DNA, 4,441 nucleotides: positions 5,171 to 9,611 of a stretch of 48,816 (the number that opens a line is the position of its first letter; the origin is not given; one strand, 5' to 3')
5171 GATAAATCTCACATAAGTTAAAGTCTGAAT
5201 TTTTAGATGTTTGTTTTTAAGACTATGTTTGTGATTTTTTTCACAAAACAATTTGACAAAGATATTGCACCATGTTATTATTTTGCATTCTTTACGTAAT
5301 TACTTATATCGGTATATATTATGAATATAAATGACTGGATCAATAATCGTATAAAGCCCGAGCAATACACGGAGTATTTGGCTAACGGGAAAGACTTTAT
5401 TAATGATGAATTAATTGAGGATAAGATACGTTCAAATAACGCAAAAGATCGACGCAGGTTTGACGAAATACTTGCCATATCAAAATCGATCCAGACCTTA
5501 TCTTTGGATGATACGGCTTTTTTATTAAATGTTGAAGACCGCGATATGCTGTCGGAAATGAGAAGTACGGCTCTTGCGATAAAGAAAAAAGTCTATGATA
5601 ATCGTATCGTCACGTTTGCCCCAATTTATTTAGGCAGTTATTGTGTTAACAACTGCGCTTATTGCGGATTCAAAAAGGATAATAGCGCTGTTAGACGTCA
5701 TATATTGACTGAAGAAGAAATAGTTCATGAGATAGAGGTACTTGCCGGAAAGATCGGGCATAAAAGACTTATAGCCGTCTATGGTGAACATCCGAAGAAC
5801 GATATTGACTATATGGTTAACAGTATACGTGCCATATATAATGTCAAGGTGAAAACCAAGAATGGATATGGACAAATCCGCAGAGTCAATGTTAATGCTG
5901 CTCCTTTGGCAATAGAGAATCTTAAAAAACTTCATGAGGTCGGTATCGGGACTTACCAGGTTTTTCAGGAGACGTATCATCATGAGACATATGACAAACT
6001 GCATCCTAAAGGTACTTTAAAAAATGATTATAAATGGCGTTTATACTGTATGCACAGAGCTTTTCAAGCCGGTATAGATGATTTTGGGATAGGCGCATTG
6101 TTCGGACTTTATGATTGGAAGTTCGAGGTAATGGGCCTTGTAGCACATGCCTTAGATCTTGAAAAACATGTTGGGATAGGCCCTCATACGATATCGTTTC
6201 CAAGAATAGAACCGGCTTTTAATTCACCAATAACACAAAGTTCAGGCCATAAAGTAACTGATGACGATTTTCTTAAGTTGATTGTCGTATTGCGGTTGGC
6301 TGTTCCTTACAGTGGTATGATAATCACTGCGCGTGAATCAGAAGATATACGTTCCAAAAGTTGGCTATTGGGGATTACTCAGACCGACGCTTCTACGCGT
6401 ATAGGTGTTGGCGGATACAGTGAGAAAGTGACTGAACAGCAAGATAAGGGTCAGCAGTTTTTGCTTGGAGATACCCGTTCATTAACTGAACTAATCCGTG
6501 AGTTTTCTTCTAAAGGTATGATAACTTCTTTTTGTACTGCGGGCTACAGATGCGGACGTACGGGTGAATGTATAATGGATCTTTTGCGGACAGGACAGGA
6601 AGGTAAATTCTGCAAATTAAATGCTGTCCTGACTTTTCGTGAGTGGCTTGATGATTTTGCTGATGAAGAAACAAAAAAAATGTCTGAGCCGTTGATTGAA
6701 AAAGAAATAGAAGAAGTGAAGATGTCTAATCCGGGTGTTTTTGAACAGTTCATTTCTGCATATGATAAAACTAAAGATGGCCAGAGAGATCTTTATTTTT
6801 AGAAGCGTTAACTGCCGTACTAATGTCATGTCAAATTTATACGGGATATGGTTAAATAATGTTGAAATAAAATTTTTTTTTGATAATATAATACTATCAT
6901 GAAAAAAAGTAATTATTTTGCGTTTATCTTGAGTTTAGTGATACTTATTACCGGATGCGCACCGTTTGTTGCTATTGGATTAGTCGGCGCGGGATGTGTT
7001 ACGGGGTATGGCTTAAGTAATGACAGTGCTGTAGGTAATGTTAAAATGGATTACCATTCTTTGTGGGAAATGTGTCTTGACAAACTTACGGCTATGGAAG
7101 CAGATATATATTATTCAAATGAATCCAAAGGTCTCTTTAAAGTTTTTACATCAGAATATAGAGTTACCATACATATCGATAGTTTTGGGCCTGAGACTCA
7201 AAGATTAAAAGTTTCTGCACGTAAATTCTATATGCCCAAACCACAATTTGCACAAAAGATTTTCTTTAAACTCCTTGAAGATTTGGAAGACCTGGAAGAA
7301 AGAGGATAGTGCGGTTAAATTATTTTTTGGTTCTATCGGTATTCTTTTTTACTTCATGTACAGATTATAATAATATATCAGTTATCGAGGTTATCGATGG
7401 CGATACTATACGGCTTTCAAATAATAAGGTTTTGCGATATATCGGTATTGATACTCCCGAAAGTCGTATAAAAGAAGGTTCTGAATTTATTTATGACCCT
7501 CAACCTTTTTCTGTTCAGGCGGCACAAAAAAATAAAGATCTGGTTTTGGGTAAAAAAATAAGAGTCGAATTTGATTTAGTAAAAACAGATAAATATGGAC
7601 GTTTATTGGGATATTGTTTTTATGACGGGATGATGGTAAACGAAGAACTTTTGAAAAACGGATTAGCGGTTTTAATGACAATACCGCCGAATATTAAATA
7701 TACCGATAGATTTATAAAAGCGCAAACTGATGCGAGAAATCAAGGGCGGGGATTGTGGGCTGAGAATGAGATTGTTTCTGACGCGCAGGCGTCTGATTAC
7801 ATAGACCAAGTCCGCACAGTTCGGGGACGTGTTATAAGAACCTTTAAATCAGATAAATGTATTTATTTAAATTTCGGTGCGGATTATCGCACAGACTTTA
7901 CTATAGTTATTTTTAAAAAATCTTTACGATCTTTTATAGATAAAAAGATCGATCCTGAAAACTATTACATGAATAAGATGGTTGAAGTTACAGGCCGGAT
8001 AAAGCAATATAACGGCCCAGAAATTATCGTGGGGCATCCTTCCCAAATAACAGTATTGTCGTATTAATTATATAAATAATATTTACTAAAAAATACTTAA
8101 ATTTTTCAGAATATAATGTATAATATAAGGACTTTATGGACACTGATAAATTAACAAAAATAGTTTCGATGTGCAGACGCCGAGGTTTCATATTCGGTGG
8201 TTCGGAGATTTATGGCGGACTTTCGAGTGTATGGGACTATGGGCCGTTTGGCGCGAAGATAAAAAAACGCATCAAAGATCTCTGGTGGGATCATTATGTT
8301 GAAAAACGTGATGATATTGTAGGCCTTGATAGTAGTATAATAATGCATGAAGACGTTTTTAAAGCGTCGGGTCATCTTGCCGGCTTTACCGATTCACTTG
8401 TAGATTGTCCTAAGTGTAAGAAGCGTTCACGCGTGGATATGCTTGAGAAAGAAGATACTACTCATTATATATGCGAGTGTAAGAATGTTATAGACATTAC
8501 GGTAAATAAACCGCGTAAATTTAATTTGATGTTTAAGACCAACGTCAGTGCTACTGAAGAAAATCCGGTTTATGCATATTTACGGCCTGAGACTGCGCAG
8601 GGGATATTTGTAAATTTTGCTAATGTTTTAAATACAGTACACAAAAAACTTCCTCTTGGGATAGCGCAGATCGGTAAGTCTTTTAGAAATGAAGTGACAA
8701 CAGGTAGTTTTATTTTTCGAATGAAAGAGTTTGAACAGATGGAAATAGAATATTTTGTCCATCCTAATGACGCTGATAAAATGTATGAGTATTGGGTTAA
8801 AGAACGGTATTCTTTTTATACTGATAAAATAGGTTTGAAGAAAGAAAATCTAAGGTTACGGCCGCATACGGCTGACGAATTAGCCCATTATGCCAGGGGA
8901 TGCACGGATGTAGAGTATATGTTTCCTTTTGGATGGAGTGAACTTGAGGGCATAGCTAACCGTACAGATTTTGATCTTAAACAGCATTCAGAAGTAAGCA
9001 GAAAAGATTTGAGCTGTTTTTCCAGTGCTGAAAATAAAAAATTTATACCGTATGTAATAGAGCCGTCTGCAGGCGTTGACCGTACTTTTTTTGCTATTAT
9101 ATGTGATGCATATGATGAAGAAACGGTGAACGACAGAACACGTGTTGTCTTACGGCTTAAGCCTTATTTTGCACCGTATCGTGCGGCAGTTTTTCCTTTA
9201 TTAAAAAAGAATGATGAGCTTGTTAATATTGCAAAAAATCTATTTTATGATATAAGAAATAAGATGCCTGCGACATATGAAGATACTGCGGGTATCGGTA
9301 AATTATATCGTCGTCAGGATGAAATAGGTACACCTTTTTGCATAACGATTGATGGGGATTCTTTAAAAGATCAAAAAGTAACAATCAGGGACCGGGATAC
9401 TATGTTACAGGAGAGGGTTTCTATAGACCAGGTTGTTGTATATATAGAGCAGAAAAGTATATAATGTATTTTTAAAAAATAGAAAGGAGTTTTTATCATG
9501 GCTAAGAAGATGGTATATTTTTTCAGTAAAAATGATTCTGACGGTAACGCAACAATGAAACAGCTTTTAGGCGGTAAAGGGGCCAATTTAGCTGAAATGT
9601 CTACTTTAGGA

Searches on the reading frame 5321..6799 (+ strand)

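Call 81: search_protein_families(library=pfam, proteins=[window:5321-6799:+], max_evalue=0.0001)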
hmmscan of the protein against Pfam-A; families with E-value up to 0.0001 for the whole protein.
window:5321-6799:+ (493 aa): 2 families
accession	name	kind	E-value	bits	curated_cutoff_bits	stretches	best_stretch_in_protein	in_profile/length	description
PF04055.27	Radical_SAM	-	4.9e-14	53.3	29.5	1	103-260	2-148/166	Radical SAM superfamily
PF06968.18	BATS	-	9.7e-13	48.6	22.2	1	292-400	1-87/88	Biotin and Thiamin Synthesis associated domain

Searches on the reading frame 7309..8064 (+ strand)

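Call 81: search_protein_families(library=pfam, proteins=[window:7309-8064:+], max_evalue=0.0001)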
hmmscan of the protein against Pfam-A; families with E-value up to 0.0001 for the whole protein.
window:7309-8064:+ (252 aa): 1 family
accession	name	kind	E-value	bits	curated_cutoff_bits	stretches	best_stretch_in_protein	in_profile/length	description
PF00565.23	SNase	-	5.1e-22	78.8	21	1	42-151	2-106/107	Staphylococcal nuclease homologue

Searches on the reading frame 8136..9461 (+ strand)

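Call 81: search_protein_families(library=pfam, proteins=[window:8136-9461:+], max_evalue=0.0001)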
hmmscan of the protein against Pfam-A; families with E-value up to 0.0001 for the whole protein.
window:8136-9461:+ (442 aa): 2 families
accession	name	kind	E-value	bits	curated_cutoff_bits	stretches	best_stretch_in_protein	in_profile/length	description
PF03129.25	HGTP_anticodon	-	1.1e-16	61.2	21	1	350-439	2-93/94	Anticodon binding domain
PF00587.30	tRNA-synt_2b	-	4.1e-14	53.5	29.3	1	143-322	7-176/179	tRNA synthetase class II core domain (G, H, P, S and T)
